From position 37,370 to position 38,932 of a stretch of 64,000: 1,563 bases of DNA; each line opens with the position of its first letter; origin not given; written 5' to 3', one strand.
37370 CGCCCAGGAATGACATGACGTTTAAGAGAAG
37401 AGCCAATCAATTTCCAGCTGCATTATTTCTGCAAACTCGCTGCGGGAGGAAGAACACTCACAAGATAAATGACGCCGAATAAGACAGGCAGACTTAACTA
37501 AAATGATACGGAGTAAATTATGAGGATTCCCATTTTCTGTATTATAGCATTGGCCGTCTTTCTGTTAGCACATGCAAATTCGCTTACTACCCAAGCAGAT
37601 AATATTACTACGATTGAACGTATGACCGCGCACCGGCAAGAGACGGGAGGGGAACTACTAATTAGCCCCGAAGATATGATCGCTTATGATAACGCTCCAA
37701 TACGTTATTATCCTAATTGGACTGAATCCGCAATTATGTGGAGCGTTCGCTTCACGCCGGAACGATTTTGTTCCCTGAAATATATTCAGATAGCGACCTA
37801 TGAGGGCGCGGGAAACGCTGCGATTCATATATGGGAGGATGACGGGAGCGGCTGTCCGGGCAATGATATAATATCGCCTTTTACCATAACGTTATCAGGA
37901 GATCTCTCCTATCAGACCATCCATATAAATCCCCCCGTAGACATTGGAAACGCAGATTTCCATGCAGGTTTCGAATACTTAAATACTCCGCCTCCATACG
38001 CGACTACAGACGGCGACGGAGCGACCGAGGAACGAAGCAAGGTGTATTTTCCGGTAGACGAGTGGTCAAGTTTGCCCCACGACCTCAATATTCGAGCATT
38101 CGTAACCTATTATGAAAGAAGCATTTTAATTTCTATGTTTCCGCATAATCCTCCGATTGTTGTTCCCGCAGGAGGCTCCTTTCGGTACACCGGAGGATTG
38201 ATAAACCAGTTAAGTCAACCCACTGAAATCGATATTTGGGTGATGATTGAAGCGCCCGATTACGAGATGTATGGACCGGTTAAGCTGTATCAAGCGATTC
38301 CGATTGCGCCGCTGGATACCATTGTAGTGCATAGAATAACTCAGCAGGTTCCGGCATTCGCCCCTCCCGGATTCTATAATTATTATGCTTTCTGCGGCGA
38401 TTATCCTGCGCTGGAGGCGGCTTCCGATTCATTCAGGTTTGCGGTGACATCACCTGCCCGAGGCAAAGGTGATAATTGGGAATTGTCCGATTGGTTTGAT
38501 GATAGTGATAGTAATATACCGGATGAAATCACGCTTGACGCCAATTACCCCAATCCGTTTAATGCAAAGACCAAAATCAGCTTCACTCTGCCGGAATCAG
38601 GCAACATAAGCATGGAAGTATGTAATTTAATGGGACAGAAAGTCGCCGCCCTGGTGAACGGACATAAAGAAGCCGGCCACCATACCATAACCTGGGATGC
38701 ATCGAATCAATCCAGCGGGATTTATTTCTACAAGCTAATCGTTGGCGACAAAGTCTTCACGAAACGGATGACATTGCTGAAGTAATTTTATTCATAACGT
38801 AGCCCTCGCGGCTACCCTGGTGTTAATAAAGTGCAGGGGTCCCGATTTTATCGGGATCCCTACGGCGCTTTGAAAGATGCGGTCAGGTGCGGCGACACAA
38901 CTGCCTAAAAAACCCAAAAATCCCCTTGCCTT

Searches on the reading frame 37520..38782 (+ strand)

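Call 21: search_protein_families(library=pfam, proteins=[window:37520-38782:+], max_evalue=0.001)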
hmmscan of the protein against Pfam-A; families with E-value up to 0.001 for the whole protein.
window:37520-38782:+ (421 aa): 1 family
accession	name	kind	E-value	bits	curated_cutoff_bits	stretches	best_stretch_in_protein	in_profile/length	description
PF18962.6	Por_Secre_tail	-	1.5e-10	41.6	27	1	343-417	2-73/75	Secretion system C-terminal sorting domain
